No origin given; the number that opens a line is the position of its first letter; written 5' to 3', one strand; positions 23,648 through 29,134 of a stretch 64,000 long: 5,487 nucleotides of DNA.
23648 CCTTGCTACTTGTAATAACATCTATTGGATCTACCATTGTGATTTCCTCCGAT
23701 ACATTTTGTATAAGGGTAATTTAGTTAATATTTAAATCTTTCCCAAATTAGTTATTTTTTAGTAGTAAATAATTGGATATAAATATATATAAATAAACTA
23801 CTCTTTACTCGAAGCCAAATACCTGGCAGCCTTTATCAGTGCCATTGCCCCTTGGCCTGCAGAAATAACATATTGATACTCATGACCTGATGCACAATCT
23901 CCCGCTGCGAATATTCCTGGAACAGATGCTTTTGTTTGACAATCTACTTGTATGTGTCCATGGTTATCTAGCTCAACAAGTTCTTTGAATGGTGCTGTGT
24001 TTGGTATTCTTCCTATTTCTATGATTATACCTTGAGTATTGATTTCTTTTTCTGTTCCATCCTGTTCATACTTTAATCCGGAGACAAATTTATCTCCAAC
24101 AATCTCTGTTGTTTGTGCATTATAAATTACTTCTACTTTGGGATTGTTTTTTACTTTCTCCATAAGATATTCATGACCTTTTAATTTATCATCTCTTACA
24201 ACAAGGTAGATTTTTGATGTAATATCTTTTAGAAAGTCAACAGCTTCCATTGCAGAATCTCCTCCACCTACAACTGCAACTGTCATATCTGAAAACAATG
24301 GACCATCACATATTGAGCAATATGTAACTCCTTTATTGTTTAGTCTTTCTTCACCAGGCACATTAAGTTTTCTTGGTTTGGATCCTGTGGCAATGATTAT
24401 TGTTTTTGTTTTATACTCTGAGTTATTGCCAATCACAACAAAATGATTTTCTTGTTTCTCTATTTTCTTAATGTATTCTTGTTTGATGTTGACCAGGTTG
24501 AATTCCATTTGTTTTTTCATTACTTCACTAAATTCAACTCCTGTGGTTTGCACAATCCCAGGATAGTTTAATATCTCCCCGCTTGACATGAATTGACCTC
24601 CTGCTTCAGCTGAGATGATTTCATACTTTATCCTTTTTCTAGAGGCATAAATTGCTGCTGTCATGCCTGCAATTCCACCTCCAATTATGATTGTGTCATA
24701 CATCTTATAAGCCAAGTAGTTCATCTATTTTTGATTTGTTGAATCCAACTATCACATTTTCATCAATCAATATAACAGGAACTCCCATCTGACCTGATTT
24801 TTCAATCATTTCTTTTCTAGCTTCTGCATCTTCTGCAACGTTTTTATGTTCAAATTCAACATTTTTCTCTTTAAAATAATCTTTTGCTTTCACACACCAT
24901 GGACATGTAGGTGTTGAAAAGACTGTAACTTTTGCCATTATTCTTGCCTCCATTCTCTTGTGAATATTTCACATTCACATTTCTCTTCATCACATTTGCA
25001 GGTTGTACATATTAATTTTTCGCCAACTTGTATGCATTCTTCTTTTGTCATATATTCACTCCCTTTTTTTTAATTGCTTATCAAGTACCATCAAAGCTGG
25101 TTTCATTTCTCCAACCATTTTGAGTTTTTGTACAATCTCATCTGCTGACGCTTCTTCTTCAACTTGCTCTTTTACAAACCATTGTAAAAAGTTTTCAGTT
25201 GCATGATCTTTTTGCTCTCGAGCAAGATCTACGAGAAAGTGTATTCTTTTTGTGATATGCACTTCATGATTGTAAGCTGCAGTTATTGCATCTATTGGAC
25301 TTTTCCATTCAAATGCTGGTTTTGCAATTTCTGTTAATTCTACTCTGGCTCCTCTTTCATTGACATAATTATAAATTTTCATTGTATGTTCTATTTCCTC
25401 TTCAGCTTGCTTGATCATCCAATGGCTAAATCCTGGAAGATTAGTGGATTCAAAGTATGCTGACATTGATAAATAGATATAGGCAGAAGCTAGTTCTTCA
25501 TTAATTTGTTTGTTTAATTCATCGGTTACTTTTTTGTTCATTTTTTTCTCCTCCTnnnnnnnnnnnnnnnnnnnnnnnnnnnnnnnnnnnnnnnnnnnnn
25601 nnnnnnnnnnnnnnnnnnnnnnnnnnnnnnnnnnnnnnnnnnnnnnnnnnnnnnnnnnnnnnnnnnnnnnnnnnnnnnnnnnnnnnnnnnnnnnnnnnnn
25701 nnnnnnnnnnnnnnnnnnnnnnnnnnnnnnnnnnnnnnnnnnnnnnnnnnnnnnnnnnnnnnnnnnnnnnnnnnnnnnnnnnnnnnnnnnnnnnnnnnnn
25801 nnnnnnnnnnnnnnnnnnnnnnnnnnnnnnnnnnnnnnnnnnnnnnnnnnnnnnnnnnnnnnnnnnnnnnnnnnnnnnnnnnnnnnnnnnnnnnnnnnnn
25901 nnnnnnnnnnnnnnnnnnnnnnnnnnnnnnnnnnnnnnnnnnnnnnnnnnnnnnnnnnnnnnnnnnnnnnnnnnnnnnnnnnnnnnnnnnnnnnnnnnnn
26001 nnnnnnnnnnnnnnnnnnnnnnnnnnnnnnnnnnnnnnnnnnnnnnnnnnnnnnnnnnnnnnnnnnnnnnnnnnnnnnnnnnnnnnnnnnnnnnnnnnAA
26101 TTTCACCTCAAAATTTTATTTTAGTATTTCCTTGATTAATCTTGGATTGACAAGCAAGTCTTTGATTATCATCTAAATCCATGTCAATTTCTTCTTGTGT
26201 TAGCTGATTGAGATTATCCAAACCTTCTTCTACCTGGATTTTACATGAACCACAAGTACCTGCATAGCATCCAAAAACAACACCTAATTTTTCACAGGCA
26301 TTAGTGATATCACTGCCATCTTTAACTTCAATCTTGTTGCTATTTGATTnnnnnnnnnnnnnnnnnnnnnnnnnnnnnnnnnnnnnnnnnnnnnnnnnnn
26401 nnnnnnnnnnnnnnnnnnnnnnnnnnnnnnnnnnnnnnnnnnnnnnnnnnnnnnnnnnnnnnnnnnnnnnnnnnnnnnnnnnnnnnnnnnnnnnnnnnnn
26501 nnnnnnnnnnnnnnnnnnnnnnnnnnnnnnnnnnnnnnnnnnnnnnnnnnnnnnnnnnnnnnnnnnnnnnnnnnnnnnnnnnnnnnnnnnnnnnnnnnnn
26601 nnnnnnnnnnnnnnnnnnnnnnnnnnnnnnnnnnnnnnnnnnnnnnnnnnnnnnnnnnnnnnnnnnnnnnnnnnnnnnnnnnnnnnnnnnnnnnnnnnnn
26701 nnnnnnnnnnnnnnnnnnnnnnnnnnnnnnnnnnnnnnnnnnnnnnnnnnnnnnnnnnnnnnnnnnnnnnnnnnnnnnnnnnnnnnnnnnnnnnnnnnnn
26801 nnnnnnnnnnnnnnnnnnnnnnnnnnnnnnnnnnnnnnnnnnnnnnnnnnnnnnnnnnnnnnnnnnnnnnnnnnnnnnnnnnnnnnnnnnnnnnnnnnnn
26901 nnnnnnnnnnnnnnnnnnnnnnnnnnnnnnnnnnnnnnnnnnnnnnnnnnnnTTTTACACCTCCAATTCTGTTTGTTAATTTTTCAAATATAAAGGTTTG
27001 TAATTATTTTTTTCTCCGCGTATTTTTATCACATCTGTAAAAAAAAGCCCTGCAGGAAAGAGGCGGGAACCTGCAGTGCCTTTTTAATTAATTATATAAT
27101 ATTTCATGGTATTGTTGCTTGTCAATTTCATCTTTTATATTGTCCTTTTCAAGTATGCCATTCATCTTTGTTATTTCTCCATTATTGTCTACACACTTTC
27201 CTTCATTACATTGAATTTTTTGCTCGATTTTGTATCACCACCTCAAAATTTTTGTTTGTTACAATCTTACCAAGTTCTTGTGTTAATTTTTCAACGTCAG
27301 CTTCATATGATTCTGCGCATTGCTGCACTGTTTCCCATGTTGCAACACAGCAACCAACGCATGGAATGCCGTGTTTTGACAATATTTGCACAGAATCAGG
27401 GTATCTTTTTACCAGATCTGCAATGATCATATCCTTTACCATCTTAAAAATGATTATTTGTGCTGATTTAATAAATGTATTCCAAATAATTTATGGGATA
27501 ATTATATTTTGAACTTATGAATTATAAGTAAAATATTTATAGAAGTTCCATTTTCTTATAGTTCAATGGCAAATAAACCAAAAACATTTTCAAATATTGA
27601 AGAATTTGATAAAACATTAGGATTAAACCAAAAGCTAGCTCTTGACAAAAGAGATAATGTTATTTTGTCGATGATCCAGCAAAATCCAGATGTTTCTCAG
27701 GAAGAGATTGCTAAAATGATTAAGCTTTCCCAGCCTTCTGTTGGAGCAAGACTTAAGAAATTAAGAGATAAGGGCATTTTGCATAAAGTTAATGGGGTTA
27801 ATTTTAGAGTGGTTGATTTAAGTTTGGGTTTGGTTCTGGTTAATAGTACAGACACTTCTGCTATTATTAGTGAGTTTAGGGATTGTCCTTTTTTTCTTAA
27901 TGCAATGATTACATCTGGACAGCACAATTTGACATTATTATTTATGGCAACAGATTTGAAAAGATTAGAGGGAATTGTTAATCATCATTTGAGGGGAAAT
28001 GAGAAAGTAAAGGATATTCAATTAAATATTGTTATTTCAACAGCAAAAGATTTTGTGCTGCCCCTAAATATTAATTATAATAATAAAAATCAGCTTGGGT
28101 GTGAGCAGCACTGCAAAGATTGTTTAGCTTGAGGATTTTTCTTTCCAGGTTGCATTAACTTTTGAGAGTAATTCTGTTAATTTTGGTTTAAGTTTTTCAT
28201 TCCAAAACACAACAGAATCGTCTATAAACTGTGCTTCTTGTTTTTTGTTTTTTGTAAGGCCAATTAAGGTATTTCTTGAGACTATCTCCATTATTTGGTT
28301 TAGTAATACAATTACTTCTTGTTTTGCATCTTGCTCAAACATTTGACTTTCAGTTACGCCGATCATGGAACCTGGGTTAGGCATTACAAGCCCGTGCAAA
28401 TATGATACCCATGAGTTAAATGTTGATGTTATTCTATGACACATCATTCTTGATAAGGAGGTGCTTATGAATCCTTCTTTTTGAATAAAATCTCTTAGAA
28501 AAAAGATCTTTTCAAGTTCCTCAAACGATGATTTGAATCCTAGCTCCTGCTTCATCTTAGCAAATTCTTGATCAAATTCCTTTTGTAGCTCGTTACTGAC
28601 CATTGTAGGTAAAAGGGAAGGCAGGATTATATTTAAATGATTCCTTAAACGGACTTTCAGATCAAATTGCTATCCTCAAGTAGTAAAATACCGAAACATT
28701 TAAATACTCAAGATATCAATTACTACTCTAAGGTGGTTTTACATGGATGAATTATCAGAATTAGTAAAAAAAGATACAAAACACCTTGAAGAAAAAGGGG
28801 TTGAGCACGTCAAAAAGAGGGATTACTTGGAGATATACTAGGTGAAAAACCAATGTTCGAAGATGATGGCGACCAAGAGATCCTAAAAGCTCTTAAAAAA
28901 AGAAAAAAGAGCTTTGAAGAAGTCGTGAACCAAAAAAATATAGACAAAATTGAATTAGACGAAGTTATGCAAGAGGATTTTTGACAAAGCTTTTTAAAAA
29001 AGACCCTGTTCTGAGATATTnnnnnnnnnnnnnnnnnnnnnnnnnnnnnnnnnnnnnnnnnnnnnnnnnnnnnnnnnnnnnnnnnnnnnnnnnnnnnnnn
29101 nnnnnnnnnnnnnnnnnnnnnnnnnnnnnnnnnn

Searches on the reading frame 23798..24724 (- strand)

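Call 29: search_protein_families(library=pfam, proteins=[window:23798-24724:-], max_evalue=0.01)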
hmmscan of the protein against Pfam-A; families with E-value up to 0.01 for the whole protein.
window:23798-24724:- (308 aa): 10 families
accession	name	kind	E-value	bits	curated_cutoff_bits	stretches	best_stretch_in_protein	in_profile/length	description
PF07992.20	Pyr_redox_2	-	9e-47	160.3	26.1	1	9-291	1-278/291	Pyridine nucleotide-disulphide oxidoreductase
PF13738.12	Pyr_redox_3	-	4.7e-24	85.6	30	1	12-275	1-305/305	Pyridine nucleotide-disulphide oxidoreductase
PF00070.33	Pyr_redox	-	1.1e-13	51.9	22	1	149-219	2-79/82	Pyridine nucleotide-disulphide oxidoreductase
PF00890.30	FAD_binding_2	-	1.2e-07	31.7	20.4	1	10-50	1-44/414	FAD binding domain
PF01134.28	GIDA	-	1.3e-06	28.2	22.1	1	63-115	95-150/391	Glucose inhibited division protein A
PF13434.12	Lys_Orn_oxgnase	-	3.9e-05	23.4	21.3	1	90-185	127-229/339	L-lysine 6-monooxygenase/L-ornithine 5-monooxygenase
PF03486.20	HI0933_like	-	5.5e-05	23.2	50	0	10-40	2-32/244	HI0933-like protein Rossmann domain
PF01266.30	DAO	-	0.00018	21.6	27.9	1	10-40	1-31/353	FAD dependent oxidoreductase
PF13450.12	NAD_binding_8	-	0.00045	20.9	21.9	1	13-44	1-34/68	NAD(P)-binding Rossmann-like domain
PF12831.13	FAD_oxidored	-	0.0016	18.2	27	0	10-38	1-29/416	FAD dependent oxidoreductase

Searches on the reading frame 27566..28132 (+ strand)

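Call 4: search_protein_families(library=pfam, proteins=[window:27566-28132:+], max_evalue=1)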
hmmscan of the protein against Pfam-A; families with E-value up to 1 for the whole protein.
window:27566-28132:+ (188 aa): 19 families
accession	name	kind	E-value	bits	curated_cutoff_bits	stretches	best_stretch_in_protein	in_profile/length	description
PF13412.12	HTH_24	-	2.1e-12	46.8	21.9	1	26-72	1-47/48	Winged helix-turn-helix DNA-binding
PF13404.12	HTH_AsnC-type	-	1.4e-08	34.8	27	1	26-67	1-42/42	AsnC-type helix-turn-helix domain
PF01047.28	MarR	-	6.6e-07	29.6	24.6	1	32-74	7-49/59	MarR family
PF12802.13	MarR_2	-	1.3e-06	28.8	27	1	33-74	10-52/61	MarR family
PF13545.12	HTH_Crp_2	-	4.5e-06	27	27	1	41-85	21-64/70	Crp-like helix-turn-helix domain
PF01022.26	HTH_5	-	1.1e-05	25.6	22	1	33-74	7-47/47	Bacterial regulatory protein, arsR family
PF01037.27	AsnC_trans_reg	-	8.4e-05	22.8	25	1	96-159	9-73/73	Lrp/AsnC ligand binding domain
PF08279.18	HTH_11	-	0.0044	17.3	25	1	31-73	3-44/55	HTH domain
PF13730.12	HTH_36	-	0.01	16.1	25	1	40-72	25-55/55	Helix-turn-helix domain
PF01325.25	Fe_dep_repress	-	0.011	16.4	26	1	35-73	15-53/60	Iron dependent repressor, N-terminal DNA binding domain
PF02082.26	Rrf2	-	0.011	16.3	30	1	34-79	15-60/132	Iron-dependent Transcriptional regulator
PF24034.1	DUF7343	-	0.012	15.8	27.6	1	28-75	4-51/62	Domain of unknown function (DUF7343)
PF01978.25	TrmB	-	0.026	14.8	25.6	1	40-77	20-57/68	Sugar-specific transcriptional regulator TrmB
PF02002.24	TFIIE_alpha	-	0.051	13.9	22.9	1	32-72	17-57/105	TFIIE alpha subunit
PF02650.20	HTH_WhiA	-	0.053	14.4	27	1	6-67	21-81/84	WhiA C-terminal HTH domain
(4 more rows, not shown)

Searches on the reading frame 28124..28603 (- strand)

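Call 4: search_protein_families(library=pfam, proteins=[window:28124-28603:-], max_evalue=1)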
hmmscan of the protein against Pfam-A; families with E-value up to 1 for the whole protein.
window:28124-28603:- (159 aa): 1 family
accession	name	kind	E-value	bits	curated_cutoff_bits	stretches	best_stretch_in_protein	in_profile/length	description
PF25325.1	EF-hand_EFHB_C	-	0.048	13.9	27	1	71-111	2-42/75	EFHB C-terminal EF-hand domain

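Call 47: search_protein_families(library=ncbifam, proteins=[window:28124-28603:-], max_evalue=0.1)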
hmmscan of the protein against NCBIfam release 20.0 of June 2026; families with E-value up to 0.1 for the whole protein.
window:28124-28603:- (159 aa): 1 family
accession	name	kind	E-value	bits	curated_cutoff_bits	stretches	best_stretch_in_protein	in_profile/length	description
NF011150.0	PRK14560.1-1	equivalog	0.031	14.1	217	1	91-146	9-63/155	putative RNA-binding protein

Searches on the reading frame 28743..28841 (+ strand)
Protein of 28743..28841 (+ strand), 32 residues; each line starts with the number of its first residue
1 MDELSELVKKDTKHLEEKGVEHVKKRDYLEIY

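Call 4: search_protein_families(library=pfam, proteins=[window:28743-28841:+], max_evalue=1)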
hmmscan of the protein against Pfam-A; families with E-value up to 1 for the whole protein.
window:28743-28841:+ (32 aa): 1 family
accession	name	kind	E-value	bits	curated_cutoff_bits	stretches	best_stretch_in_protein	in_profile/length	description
PF09597.18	SAM_Ribosomal_mS41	-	0.046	14.3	23.7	1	2-29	32-58/68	Small ribosomal subunit protein mS41 SAM domain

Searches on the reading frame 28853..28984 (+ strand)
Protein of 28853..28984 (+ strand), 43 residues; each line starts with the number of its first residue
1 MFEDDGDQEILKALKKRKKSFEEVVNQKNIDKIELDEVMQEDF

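Call 4: search_protein_families(library=pfam, proteins=[window:28853-28984:+], max_evalue=1)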
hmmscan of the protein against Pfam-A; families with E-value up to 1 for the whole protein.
window:28853-28984:+ (43 aa): 0 families

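Call 47: search_protein_families(library=ncbifam, proteins=[window:28853-28984:+], max_evalue=0.1)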
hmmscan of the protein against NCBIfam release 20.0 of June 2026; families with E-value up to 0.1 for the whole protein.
window:28853-28984:+ (43 aa): 0 families
